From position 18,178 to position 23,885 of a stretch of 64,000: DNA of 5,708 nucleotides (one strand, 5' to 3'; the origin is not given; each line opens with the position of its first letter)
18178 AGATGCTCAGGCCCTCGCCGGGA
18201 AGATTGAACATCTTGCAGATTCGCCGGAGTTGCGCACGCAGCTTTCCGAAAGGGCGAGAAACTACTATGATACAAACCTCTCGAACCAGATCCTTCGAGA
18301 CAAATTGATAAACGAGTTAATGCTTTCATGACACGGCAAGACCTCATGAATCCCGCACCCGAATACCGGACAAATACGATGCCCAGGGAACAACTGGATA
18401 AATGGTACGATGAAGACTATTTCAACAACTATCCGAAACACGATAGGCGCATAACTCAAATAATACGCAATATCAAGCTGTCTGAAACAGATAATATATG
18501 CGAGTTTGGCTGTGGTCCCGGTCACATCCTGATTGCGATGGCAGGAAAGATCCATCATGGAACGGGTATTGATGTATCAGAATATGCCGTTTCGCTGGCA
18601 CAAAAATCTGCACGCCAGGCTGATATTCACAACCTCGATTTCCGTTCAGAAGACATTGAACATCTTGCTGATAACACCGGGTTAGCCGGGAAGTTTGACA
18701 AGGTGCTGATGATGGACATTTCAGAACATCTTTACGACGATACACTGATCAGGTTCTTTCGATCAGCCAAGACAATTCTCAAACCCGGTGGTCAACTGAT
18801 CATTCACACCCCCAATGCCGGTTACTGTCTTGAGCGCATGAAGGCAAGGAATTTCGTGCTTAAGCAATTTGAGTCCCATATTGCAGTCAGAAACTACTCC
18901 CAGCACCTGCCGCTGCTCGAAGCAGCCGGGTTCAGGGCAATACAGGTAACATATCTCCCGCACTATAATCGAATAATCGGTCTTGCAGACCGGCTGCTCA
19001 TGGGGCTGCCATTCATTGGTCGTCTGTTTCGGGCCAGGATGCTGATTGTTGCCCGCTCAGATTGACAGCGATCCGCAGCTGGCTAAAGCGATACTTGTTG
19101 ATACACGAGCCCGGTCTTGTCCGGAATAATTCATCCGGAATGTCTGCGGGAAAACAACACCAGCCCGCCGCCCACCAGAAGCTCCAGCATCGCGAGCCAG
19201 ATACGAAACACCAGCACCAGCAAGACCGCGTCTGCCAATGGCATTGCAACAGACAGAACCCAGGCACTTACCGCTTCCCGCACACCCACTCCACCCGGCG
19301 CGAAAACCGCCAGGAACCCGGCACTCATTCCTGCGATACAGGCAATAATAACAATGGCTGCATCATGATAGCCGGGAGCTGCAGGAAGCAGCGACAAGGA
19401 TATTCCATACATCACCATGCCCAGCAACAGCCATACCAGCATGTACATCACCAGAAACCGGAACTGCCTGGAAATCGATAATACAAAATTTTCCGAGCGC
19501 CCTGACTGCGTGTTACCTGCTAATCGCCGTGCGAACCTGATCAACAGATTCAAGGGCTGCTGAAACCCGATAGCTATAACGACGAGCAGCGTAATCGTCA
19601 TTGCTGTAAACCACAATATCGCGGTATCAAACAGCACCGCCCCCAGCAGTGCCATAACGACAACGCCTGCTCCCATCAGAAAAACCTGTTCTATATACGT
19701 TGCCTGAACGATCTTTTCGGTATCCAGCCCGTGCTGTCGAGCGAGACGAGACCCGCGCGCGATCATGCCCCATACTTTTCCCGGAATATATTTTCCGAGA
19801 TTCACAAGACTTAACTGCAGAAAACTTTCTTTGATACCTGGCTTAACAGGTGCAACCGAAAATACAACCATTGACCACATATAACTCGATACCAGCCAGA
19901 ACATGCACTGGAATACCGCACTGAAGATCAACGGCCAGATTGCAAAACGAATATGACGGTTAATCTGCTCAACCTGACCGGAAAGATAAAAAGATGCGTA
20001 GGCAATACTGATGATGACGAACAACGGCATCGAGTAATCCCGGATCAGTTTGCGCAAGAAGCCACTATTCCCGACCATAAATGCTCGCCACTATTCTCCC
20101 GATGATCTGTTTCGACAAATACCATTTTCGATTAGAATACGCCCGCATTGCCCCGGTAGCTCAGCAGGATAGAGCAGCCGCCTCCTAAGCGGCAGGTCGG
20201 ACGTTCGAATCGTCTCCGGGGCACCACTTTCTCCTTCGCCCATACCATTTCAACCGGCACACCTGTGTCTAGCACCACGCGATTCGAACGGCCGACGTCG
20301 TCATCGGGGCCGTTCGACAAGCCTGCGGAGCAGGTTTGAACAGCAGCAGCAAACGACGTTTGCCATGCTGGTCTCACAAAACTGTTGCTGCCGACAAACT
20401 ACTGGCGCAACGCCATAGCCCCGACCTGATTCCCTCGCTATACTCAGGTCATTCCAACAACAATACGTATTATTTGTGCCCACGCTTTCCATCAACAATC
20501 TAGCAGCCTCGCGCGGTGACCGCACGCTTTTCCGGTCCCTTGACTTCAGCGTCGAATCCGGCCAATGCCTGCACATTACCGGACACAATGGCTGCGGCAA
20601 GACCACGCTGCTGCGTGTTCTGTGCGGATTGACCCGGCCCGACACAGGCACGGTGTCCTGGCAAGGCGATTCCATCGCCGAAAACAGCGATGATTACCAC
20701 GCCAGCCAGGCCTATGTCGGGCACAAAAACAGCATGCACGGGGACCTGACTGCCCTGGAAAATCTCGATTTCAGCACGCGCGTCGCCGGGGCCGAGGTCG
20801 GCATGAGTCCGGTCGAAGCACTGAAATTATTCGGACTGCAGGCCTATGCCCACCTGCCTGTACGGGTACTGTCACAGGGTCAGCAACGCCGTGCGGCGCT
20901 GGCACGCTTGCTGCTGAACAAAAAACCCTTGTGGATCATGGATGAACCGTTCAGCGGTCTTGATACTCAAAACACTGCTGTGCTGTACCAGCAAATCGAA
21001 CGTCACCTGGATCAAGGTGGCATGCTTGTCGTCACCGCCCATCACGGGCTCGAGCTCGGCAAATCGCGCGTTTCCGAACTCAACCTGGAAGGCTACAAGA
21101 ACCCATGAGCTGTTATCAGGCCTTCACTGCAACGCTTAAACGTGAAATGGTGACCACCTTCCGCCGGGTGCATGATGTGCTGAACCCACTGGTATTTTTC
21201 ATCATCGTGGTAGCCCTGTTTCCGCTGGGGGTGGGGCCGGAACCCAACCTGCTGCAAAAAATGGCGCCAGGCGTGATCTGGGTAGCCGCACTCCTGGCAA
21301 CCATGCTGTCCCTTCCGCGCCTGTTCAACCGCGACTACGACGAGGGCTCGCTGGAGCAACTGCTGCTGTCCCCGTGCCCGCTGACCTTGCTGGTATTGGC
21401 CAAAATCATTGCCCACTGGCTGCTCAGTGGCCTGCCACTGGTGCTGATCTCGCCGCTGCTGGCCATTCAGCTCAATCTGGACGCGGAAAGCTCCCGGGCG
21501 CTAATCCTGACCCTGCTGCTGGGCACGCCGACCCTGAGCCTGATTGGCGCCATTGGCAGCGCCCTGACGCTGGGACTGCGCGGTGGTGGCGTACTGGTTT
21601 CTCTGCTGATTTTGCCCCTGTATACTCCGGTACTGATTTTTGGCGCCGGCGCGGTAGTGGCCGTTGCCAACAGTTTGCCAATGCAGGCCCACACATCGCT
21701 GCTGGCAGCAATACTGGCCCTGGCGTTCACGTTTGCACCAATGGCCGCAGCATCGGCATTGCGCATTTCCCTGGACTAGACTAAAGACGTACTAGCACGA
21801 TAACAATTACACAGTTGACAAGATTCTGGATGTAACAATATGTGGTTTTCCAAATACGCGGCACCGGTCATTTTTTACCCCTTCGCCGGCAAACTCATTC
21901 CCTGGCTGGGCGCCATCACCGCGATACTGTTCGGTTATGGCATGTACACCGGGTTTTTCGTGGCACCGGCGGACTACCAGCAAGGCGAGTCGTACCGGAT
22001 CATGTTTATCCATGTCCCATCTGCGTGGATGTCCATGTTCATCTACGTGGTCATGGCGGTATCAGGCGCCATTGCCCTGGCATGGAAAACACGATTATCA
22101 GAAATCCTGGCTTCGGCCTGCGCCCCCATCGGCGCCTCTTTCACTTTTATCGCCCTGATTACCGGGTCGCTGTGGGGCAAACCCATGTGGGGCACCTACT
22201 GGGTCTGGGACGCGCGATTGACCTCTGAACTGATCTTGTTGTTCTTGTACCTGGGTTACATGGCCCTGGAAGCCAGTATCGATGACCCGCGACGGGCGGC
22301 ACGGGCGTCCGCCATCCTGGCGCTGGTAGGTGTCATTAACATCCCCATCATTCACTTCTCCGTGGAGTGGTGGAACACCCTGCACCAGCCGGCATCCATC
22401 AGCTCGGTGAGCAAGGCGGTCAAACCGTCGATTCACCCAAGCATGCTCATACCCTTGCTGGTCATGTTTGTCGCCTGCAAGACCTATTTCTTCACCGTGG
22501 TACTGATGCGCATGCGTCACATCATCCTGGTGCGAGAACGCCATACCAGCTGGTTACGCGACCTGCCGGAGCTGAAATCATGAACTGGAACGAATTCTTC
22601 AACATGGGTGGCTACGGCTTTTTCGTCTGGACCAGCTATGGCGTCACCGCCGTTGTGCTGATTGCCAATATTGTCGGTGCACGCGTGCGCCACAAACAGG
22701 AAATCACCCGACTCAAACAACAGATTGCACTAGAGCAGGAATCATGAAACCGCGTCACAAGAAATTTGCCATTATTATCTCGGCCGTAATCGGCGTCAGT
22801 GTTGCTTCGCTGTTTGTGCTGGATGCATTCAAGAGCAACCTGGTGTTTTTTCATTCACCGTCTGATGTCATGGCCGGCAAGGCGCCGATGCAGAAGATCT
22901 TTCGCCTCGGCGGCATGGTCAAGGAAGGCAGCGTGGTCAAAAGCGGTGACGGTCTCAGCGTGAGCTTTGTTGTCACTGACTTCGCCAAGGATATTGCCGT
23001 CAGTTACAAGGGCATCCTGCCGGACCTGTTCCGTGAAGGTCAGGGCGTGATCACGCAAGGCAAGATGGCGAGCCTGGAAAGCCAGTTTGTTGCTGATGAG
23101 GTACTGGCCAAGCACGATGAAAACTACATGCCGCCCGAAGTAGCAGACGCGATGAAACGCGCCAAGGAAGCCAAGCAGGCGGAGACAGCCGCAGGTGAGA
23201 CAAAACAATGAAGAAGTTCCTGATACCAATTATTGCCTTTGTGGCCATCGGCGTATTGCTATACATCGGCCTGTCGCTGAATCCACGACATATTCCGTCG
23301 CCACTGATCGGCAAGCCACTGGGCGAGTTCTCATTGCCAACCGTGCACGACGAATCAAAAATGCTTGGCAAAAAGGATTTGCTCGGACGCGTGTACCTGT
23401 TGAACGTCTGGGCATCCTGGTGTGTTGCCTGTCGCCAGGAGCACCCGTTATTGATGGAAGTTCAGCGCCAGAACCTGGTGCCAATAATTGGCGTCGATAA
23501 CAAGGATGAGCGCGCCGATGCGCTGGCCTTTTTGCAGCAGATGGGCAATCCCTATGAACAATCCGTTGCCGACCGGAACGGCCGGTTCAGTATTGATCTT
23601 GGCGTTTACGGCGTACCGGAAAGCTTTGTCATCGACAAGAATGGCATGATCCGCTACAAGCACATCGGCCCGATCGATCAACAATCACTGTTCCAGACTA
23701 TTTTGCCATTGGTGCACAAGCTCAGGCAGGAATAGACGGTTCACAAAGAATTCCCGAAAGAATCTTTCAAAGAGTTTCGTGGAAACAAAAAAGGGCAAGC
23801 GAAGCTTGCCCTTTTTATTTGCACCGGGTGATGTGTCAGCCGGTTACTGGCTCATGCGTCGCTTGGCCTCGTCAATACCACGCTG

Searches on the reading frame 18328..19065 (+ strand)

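Call 47: search_protein_families(library=pfam, proteins=[window:18328-19065:+], max_evalue=0.0001)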
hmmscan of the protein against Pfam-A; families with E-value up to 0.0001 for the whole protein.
window:18328-19065:+ (245 aa): 8 families
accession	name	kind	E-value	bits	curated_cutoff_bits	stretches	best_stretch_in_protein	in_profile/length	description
PF13847.12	Methyltransf_31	-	1.3e-18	67.5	27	1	53-175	3-126/145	Methyltransferase domain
PF13489.12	Methyltransf_23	-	3.6e-18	66.3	27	1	51-206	20-163/164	Methyltransferase domain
PF13649.12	Methyltransf_25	-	4.9e-16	59.6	27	1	57-155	1-97/97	Methyltransferase domain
PF08241.18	Methyltransf_11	-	8e-14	52.5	21.2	1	59-159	2-95/95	Methyltransferase domain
PF08242.18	Methyltransf_12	-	9.5e-13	49.2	30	1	59-157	2-98/98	Methyltransferase domain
PF02353.26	CMAS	-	1.6e-11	44.5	27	1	41-163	50-168/273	Mycolic acid cyclopropane synthetase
PF05175.20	MTS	-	1e-08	35.5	23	1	46-159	24-138/170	Methyltransferase small domain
PF05891.18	Methyltransf_PK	-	2.8e-05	24.2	27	1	49-161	51-161/218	AdoMet dependent proline di-methyltransferase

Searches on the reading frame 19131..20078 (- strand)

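Call 47: search_protein_families(library=pfam, proteins=[window:19131-20078:-], max_evalue=0.0001)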
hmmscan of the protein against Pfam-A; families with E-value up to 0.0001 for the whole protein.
window:19131-20078:- (315 aa): 1 family
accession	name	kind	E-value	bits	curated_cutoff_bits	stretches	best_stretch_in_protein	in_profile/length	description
PF03706.18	LPG_synthase_TM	-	5.5e-13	49.5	33.4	1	30-302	16-301/302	Lysylphosphatidylglycerol synthase TM region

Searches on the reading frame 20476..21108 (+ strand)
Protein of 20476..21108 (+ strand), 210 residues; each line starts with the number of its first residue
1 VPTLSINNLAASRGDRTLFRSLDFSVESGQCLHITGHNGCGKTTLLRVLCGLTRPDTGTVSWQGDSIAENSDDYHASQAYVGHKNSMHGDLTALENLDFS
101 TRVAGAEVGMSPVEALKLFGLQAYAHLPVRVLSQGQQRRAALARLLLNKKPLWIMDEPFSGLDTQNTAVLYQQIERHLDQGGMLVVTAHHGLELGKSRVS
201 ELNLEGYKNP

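Call 47: search_protein_families(library=pfam, proteins=[window:20476-21108:+], max_evalue=0.0001)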
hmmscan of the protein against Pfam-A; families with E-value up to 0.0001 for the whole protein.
window:20476-21108:+ (210 aa): 3 families
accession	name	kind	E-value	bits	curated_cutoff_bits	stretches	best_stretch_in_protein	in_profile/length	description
PF00005.33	ABC_tran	-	1.1e-30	107.5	25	1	20-159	2-136/137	ABC transporter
PF13304.12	AAA_21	-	2.9e-08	34.6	27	0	118-190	224-299/304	AAA domain, putative AbiEii toxin, Type IV TA system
PF02463.25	SMC_N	-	3e-07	30.6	40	1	31-191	26-200/220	RecF/RecN/SMC N terminal domain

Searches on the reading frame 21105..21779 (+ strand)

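Call 47: search_protein_families(library=pfam, proteins=[window:21105-21779:+], max_evalue=0.0001)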
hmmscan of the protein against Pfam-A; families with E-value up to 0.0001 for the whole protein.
window:21105-21779:+ (224 aa): 3 families
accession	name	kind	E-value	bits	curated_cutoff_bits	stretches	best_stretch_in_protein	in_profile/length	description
PF03379.19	CcmB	-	4.5e-75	252.2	24.9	1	8-221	2-215/215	CcmB protein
PF01061.29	ABC2_membrane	-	1.2e-06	28.7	26.9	1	6-173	2-174/211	ABC-2 type transporter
PF12698.13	ABC2_membrane_3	-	2.9e-05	23.8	31.6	1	53-215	164-310/347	ABC-2 family transporter protein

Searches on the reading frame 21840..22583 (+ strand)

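Call 47: search_protein_families(library=pfam, proteins=[window:21840-22583:+], max_evalue=0.0001)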
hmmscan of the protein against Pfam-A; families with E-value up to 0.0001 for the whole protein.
window:21840-22583:+ (247 aa): 1 family
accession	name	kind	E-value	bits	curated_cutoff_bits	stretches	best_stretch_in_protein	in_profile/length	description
PF01578.25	Cytochrom_C_asm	-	3.3e-41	141.7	29.9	1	7-182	5-212/212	Cytochrome C assembly protein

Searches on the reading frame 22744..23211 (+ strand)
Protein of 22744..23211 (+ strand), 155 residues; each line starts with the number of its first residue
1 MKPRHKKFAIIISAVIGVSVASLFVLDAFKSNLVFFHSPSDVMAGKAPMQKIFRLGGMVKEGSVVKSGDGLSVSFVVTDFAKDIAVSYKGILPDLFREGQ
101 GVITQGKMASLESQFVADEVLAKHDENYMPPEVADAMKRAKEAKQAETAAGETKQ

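Call 47: search_protein_families(library=pfam, proteins=[window:22744-23211:+], max_evalue=0.0001)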
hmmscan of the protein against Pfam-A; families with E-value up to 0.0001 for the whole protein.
window:22744-23211:+ (155 aa): 1 family
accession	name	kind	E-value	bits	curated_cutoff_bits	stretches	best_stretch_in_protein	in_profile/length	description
PF03100.22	CcmE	-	2e-34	118.3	24.6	1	34-131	2-99/99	CcmE domain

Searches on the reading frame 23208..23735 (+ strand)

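Call 47: search_protein_families(library=pfam, proteins=[window:23208-23735:+], max_evalue=0.0001)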
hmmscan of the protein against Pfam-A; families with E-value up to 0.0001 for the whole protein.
window:23208-23735:+ (175 aa): 3 families
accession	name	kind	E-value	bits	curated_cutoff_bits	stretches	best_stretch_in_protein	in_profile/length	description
PF08534.16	Redoxin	-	2.4e-15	57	26.6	1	35-157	3-137/148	Redoxin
PF00578.27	AhpC-TSA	-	9.2e-12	45.4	26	1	34-150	1-123/124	AhpC/TSA family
PF13905.12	Thioredoxin_8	-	1.4e-08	35.3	27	1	60-147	1-93/94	Thioredoxin-like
